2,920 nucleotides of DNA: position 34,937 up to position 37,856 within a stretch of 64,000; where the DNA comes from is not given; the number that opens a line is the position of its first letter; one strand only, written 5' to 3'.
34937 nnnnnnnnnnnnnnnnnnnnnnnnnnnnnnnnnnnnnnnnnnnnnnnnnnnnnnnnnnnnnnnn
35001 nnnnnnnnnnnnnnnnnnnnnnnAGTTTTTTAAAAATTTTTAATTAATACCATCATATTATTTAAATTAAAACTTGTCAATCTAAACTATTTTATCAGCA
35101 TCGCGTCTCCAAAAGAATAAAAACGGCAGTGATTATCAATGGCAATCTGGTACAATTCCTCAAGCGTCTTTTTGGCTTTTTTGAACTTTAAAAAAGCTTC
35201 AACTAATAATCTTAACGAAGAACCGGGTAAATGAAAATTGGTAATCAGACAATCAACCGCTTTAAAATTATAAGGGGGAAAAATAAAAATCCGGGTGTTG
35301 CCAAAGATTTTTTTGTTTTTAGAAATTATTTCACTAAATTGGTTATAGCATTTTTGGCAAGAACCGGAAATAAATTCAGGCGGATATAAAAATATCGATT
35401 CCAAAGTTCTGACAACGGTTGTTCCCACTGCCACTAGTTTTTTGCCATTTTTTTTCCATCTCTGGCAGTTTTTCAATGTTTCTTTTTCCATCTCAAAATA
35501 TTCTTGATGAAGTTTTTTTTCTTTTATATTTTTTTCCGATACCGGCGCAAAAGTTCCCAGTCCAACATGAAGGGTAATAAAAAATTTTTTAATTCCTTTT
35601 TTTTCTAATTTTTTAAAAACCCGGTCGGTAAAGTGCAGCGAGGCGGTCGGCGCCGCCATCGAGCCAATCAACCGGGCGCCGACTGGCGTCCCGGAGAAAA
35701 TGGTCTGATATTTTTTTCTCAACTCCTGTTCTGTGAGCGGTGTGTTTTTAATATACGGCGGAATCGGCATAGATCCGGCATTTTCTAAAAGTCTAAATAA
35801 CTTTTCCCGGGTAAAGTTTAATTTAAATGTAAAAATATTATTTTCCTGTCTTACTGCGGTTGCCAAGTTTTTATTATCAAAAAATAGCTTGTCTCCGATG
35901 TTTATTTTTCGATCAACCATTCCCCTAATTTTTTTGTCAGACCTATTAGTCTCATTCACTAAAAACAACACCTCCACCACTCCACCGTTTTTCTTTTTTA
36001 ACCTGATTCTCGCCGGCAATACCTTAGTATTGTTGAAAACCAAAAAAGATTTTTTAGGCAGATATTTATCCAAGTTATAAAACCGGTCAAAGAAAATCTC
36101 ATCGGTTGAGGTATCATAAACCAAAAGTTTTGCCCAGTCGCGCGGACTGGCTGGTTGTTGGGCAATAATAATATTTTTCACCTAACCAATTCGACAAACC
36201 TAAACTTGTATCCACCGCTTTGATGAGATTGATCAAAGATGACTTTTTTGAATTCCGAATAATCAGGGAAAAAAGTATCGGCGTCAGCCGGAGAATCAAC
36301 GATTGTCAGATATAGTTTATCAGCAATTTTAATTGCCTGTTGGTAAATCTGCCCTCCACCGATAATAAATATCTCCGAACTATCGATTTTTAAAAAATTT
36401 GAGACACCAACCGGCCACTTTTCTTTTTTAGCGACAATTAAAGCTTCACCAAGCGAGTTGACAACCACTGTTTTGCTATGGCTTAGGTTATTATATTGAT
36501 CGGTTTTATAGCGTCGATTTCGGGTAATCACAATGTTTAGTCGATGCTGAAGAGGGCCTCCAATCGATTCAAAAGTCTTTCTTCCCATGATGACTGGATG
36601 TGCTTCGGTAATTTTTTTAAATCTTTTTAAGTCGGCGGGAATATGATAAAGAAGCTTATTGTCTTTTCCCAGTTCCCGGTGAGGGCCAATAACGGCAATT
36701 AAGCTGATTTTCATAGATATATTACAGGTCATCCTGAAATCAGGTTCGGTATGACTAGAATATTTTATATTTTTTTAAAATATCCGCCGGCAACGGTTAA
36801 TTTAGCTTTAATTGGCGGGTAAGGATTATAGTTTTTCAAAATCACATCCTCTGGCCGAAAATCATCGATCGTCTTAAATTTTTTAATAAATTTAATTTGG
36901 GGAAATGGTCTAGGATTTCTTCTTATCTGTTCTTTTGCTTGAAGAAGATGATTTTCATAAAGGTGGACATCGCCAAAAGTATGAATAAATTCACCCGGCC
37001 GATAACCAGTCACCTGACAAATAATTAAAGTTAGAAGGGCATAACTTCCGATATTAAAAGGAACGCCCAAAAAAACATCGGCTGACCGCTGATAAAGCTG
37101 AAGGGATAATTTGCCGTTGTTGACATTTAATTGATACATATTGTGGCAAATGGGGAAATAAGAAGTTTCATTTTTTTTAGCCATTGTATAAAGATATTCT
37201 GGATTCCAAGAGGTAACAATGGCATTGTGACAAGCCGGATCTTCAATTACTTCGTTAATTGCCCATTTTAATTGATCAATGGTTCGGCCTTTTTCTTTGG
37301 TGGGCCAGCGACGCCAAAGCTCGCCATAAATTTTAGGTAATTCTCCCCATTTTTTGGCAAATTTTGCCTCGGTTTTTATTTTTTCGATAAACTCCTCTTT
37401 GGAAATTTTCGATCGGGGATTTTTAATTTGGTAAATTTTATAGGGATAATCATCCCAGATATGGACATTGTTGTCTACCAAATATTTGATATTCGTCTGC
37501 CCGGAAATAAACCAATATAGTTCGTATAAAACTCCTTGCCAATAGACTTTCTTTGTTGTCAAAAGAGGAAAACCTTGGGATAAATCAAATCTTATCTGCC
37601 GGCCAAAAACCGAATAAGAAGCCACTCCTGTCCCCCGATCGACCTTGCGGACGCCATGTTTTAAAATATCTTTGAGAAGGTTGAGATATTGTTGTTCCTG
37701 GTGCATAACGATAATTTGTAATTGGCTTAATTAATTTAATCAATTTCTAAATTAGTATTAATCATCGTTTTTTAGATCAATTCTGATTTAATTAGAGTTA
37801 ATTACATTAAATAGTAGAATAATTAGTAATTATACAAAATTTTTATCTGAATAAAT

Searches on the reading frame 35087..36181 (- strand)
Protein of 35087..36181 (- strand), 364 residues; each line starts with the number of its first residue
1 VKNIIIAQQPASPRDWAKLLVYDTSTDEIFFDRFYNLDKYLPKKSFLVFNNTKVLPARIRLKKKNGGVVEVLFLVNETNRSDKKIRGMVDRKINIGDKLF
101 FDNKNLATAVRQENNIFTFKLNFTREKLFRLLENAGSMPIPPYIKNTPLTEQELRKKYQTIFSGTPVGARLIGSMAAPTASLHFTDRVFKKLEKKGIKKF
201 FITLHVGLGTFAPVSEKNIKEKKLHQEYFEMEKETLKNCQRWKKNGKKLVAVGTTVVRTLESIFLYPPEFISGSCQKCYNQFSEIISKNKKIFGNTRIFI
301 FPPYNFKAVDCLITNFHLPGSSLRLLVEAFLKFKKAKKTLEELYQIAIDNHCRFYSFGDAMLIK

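Call 79: search_protein_families(library=pfam, proteins=[window:35087-36181:-], max_evalue=0.00001)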
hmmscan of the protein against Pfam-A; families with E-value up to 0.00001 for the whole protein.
window:35087-36181:- (364 aa): 1 family
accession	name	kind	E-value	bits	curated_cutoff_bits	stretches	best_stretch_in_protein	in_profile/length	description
PF02547.20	Queuosine_synth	-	6.8e-96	321.6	25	1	5-363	12-322/322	Queuosine biosynthesis protein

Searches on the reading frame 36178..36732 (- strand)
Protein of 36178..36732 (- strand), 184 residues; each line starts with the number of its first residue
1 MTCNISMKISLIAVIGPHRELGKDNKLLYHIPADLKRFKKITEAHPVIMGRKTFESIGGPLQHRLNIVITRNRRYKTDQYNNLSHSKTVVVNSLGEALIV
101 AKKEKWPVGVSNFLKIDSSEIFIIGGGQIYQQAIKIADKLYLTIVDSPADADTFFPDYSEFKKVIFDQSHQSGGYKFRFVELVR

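Call 79: search_protein_families(library=pfam, proteins=[window:36178-36732:-], max_evalue=0.00001)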
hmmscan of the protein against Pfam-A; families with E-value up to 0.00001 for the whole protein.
window:36178-36732:- (184 aa): 1 family
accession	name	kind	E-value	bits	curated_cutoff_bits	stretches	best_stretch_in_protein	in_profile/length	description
PF00186.24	DHFR_1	-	2.8e-43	147.8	25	1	8-184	1-159/159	Dihydrofolate reductase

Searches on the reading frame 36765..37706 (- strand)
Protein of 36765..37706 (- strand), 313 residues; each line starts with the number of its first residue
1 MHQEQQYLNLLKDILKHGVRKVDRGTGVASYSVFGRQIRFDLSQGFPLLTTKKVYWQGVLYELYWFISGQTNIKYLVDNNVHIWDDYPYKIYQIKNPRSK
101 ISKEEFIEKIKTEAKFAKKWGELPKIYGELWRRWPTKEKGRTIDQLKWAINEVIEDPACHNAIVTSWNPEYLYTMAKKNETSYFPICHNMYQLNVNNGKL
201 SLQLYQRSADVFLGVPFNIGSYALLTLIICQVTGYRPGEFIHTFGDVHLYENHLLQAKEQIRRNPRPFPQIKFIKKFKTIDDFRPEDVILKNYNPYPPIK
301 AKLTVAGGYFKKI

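Call 79: search_protein_families(library=pfam, proteins=[window:36765-37706:-], max_evalue=0.00001)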
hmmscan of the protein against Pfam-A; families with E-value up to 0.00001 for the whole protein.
window:36765-37706:- (313 aa): 1 family
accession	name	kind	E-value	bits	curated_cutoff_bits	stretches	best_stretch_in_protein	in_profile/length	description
PF00303.24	Thymidylat_synt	-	4.6e-94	314.9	24.3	1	5-305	1-266/266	Thymidylate synthase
